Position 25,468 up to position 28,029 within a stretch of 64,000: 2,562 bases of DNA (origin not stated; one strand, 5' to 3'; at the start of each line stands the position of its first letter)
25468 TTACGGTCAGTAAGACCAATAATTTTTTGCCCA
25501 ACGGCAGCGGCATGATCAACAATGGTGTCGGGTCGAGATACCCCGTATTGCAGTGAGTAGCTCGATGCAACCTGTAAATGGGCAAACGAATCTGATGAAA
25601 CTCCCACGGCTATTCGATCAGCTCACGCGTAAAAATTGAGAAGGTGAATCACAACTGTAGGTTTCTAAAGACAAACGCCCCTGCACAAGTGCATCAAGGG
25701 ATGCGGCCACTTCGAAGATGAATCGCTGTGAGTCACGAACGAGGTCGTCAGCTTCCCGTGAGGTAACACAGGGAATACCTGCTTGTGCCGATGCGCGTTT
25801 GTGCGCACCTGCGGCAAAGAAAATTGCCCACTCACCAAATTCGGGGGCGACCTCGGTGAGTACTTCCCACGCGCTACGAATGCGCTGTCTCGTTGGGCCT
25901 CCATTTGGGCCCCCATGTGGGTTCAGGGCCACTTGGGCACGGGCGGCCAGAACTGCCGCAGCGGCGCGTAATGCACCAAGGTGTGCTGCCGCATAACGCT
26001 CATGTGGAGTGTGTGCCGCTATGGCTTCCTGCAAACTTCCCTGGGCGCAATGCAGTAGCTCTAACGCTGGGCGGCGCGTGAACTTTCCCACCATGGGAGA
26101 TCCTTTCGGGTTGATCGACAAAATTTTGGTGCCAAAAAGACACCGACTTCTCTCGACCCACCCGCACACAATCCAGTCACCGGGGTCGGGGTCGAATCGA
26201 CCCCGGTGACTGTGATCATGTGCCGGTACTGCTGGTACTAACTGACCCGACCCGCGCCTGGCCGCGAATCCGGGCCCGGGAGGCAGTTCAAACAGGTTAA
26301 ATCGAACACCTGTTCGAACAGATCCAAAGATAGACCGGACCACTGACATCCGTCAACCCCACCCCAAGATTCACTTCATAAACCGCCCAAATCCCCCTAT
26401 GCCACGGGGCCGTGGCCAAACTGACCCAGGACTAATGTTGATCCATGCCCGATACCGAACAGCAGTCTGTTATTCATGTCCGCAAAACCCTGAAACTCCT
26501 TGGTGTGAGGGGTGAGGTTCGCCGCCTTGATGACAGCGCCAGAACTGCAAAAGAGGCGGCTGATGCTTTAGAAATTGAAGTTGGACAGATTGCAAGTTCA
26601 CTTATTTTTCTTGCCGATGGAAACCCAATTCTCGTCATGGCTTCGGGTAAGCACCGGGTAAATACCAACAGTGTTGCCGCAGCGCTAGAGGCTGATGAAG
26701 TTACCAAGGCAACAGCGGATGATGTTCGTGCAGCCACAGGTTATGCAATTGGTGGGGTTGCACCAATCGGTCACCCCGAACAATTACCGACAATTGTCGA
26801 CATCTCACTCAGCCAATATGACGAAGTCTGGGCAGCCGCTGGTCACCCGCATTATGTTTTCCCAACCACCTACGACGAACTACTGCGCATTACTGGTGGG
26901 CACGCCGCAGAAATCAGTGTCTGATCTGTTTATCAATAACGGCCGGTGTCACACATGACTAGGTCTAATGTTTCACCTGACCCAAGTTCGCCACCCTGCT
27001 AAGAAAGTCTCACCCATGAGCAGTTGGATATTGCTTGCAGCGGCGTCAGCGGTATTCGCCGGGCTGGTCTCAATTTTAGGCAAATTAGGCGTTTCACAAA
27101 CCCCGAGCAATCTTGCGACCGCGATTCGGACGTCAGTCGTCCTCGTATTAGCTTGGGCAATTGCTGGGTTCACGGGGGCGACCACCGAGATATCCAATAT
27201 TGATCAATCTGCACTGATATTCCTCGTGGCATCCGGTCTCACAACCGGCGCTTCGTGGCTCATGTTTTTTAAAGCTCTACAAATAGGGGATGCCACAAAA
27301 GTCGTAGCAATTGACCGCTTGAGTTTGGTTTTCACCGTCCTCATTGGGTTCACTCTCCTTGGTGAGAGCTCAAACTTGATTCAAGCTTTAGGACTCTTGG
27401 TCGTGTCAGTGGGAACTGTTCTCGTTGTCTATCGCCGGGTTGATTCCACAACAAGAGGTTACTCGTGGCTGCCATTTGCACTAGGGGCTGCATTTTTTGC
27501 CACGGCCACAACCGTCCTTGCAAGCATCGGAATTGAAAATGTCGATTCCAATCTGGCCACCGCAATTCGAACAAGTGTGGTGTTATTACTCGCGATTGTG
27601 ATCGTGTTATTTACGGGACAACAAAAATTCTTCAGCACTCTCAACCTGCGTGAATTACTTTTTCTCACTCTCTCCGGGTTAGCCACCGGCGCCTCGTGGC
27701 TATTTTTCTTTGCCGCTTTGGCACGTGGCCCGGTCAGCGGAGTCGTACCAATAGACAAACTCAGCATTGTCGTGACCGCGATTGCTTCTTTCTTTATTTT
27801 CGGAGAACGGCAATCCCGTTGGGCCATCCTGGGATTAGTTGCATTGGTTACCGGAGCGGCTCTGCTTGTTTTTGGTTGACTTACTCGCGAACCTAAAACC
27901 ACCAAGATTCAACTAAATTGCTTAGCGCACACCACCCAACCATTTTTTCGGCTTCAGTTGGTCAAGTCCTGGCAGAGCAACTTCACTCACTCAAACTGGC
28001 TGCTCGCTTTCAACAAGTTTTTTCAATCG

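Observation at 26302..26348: Dual DNA-damage control region: RecA-NDp/PafBC-type promoter abutting a perfect LexA box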

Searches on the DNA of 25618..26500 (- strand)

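Call 20: search_rna_families(source=window, start=25900, end=26500, threshold=evalue, max_evalue=10)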
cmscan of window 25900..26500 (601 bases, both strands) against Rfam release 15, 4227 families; matches with E-value up to 10: 8.
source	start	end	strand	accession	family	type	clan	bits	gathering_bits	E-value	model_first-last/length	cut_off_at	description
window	26159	26228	-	RF03599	MIR1883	Gene; miRNA;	-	30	128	0.0026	1-118/118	no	MIR1883 microRNA precursor family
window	26159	26228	+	RF03599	MIR1883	Gene; miRNA;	-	24.9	128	0.043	1-118/118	no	MIR1883 microRNA precursor family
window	26157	26230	-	RF03584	mir-2290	Gene; miRNA;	-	22.9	50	0.2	1-80/80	no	mir-2290 microRNA precursor family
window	26178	26209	+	RF04198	MIR8670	Gene; miRNA;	-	15.7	150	4.2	1-142/142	no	MIR8670 microRNA precursor family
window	26160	26227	-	RF03418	mir-3198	Gene; miRNA;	-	15.7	91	5.9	1-80/80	no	mir-3198 microRNA precursor family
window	26177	26208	-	RF04198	MIR8670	Gene; miRNA;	-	14.9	150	6.8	1-142/142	no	MIR8670 microRNA precursor family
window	26423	26479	-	RF02292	TtnuCD16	Gene; snRNA; snoRNA; CD-box;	-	12.5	75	8.6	1-58/58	no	Tetrahymena snoRNA TtnuCD16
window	26294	26310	+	RF01072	TMV_UPD-PK3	Cis-reg;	-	10.9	34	7.8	1-31/31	no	Pseudoknot of upstream pseudoknot domain (UPD) of the 3'UTR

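Call 38: search_rna_families(sources=[L022, L047, L019, L060, L005, L010, L038, L011, L027, L004], threshold=gathering)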
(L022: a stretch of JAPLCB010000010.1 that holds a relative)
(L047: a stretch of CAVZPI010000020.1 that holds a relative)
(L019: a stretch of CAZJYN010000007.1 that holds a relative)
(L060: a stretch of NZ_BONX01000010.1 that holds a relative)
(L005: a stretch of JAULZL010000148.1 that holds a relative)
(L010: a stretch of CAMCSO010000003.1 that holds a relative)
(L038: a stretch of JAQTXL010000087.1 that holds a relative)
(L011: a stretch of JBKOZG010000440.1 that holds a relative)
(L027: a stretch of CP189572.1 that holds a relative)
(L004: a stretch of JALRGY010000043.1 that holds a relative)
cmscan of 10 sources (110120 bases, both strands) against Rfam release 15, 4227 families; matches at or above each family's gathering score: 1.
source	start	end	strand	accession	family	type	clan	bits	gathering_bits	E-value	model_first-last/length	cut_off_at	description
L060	9952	10094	-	RF00379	c-di-AMP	Cis-reg; riboswitch;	-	81.7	38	3.3e-17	1-134/134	no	c-di-AMP riboswitch aptamer (ydaO/yuaA leader)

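Call 54: build_rna_model(alignment_id=A3, structure=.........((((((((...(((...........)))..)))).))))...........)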
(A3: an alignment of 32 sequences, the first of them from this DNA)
Model R1 built from alignment A3 (32 sequences, 59 columns); structure: as given.
model positions 56; base pairs 11; branch points 0; effective number of sequences 32; information 0.698 bits per position. Calibrated on 0.2 Mb of random sequence (short: E-values are rough).
structure used (alignment columns):
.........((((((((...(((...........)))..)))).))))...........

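Call 55: search_with_rna_model(model_id=R1, sources=[window, L001, L002, L003, L004, L005, L006, L007, L008, L009, L010, L011, L012, L013, L014, L015, L016, L017, L018, L019, L020, L021, L022, L023, L024, L025, L026, L027, L028, L029, L030, L031, L032, L033, L034, L035, L036, L037, L038, L039, L040, L041, L042, L043, L044, L045, L046, L047, L048, L049, L050, L051, L052, L053, L054, L055, L056, L057, L058, L059, L060, L061, L062, L063, L064, L065, L066, L067, L068, L069, L070, L071, L072, L073, L074, L075, L076, L077, L078, L079, L080], max_evalue=1, make_alignment=true)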
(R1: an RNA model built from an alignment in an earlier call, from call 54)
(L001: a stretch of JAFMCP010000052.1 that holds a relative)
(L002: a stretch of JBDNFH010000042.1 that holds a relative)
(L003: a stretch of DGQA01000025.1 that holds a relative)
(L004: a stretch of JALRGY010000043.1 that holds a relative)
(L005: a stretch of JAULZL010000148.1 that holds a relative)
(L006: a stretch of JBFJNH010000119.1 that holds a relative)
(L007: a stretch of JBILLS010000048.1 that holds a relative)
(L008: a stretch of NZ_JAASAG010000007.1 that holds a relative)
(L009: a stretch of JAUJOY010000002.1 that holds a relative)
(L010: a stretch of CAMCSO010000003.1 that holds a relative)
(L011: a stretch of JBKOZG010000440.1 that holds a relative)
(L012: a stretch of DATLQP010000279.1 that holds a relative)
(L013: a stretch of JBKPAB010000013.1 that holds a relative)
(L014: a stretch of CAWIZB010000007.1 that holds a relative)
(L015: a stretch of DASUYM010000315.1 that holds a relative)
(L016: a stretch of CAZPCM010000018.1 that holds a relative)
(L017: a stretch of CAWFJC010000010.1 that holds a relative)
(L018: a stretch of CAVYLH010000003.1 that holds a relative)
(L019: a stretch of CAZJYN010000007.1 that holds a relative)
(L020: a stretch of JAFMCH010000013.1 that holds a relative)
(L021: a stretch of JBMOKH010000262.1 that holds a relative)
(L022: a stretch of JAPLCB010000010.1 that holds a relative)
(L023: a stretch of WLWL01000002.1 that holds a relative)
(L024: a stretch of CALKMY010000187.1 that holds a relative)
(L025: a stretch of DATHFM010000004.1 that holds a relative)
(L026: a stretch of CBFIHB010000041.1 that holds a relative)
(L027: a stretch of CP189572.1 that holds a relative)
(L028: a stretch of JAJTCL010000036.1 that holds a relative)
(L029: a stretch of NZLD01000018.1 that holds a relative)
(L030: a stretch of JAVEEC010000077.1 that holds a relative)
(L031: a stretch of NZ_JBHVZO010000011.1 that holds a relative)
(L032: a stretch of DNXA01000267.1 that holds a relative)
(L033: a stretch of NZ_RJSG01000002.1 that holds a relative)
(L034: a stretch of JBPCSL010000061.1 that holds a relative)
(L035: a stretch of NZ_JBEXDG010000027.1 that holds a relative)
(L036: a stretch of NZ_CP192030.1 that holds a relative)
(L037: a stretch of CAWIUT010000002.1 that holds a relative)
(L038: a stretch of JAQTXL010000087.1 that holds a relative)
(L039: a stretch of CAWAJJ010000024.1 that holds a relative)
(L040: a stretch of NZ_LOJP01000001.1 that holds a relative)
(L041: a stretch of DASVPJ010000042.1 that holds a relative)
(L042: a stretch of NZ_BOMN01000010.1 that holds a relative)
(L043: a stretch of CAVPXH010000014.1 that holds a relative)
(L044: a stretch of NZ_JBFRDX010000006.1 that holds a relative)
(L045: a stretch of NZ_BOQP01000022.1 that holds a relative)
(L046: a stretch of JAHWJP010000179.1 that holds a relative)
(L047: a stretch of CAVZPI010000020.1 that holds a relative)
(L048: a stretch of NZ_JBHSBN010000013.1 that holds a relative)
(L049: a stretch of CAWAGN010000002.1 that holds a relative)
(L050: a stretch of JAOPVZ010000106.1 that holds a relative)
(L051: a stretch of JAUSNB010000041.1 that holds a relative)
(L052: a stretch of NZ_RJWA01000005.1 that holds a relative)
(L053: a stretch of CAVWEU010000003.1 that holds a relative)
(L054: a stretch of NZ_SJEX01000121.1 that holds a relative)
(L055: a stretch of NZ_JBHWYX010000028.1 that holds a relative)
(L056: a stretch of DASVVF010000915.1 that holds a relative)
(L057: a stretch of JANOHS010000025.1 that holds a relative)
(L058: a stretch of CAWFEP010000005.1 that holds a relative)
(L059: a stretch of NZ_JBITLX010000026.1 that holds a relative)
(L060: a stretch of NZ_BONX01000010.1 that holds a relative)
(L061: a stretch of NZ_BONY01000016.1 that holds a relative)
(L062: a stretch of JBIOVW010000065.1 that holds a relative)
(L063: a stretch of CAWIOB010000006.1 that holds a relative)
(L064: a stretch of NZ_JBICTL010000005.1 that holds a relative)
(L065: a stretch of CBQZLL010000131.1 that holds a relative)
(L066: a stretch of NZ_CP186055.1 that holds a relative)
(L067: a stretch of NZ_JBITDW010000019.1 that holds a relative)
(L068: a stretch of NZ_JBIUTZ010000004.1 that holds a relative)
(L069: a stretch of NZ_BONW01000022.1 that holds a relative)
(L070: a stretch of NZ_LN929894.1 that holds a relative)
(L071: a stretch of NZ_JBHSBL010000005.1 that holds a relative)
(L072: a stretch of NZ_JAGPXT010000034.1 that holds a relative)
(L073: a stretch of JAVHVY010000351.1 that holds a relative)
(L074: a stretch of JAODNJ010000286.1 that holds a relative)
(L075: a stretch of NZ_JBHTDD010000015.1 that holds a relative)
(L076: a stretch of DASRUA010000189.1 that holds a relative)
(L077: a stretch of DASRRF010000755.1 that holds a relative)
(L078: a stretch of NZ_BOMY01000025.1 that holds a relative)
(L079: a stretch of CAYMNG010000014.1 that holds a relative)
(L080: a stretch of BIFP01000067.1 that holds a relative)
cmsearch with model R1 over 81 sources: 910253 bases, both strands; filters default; matches with E-value up to 1: 43.
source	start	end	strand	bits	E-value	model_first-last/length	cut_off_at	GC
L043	5323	5378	+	55.8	1.7e-06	1-56/56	no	0.68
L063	5480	5535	+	53.7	4.1e-06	1-56/56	no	0.75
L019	5635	5690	+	51.2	1.2e-05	1-56/56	no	0.77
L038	1724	1779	+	50.7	1.4e-05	1-56/56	no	0.75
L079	1585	1640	+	50.7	1.4e-05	1-56/56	no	0.79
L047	5542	5597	+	50.7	1.4e-05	1-56/56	no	0.77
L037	5439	5494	+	50.5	1.6e-05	1-56/56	no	0.77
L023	5764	5819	+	50.2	1.7e-05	1-56/56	no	0.77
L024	2752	2807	+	50.2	1.7e-05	1-56/56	no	0.77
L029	974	1029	+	50.2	1.7e-05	1-56/56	no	0.77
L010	5510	5565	+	49.8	2.1e-05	1-56/56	no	0.73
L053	5432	5487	+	49.1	2.7e-05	1-56/56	no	0.68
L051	2910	2965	+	47.7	4.8e-05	1-56/56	no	0.84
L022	5512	5568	+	47.7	5e-05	1-56/56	no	0.68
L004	4088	4143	+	47.5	5.3e-05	1-56/56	no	0.62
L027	5403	5459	+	46.5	7.9e-05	1-56/56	no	0.82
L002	5875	5930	+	45.2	0.00014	1-56/56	no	0.61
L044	5529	5585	+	44.9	0.00016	1-56/56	no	0.7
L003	3748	3803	+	44.4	0.00019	1-56/56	no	0.62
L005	2164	2219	+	44.1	0.00022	1-56/56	no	0.77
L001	5875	5930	+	43.6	0.00027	1-56/56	no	0.59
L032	389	444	+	42.3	0.00047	1-56/56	no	0.68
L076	5511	5566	+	41.2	0.00075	1-56/56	no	0.75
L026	5739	5794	+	40.9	0.00083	1-56/56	no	0.88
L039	5500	5556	+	40.2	0.0011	1-56/56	no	0.65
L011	5877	5933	+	38.7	0.002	1-56/56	no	0.61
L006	3950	4006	+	37.6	0.0033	1-56/56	no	0.63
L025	5878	5934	+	37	0.0043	1-56/56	no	0.6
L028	1588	1644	+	36.5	0.0052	1-56/56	no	0.63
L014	5765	5821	+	36.2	0.0058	1-56/56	no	0.63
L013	5892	5947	+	36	0.0064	1-56/56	no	0.62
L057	5426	5481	+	34.2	0.013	1-56/56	no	0.73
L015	2239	2295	+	34.2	0.013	1-56/56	no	0.72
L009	5365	5422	+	34.1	0.014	1-56/56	no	0.78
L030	5530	5586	+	30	0.078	1-56/56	no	0.84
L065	1540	1596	+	29.4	0.099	1-56/56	no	0.84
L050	5510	5565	+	29.4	0.1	1-56/56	no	0.7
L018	5774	5830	+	29.3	0.1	1-56/56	no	0.82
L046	76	133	+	26.3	0.35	1-56/56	no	0.78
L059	5504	5560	+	25.7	0.46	1-56/56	no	0.74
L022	9493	9554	-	24.4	0.8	1-56/56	no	0.77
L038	6393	6463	+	24.1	0.87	1-56/56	no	0.7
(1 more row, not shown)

Alignment A4: 43 matches aligned to the model, 79 columns, each read 5' to 3' on its own strand. Consensus structure (alignment columns), stored with it:
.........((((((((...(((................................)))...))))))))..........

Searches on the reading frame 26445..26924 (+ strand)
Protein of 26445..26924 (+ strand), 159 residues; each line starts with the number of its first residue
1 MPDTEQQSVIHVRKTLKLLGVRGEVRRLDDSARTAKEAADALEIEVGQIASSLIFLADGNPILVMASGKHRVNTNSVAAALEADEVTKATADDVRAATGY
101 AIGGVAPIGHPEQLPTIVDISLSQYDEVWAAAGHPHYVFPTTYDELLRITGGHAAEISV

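Call 7: search_protein_families(library=ncbifam, proteins=[window:26445-26924:+])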
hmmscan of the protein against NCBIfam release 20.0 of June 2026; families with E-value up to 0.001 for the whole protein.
window:26445-26924:+ (159 aa): 3 families
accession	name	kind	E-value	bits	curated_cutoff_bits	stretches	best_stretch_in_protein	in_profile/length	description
TIGR00011.1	YbaK_EbsC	equivalog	3.2e-17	62.7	153.25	1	29-157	22-151/152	Cys-tRNA(Pro) deacylase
NF007951.0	PRK10670.1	equivalog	1.7e-09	37.8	243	1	67-157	65-155/159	Cys-tRNA(Pro)/Cys-tRNA(Cys) deacylase YbaK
NF006625.0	PRK09194.1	equivalog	1.7e-08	33.9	558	1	31-136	256-361/559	proline--tRNA ligase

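Call 12: search_protein_families(library=pfam, proteins=[window:26445-26924:+], max_evalue=1)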
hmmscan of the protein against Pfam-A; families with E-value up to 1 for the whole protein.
window:26445-26924:+ (159 aa): 1 family
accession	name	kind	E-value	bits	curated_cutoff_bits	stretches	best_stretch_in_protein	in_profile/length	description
PF04073.20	tRNA_edit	-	7.7e-29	100.7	25.5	1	31-148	3-122/123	Aminoacyl-tRNA editing domain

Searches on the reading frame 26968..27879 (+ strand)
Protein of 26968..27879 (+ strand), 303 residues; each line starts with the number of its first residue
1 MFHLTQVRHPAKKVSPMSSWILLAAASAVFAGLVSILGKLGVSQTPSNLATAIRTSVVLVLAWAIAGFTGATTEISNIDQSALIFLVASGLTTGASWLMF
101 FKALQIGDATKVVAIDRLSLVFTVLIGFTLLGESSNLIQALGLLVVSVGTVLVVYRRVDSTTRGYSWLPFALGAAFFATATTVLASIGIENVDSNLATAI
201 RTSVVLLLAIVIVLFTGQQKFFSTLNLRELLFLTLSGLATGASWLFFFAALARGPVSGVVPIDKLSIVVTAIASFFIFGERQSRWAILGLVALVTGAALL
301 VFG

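Call 7: search_protein_families(library=ncbifam, proteins=[window:26968-27879:+])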
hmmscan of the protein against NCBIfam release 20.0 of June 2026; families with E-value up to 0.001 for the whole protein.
window:26968-27879:+ (303 aa): 2 families
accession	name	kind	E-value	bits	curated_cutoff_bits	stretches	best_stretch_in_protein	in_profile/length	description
TIGR03340.1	phn_DUF6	hypoth_equivalog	7.1e-11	42.3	288.15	1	26-298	8-279/281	phosphonate utilization associated putative membrane protein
TIGR00950.1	2A78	equivalog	2.4e-05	23.9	230.2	0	140-296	104-262/264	carboxylate/amino acid/amine transporter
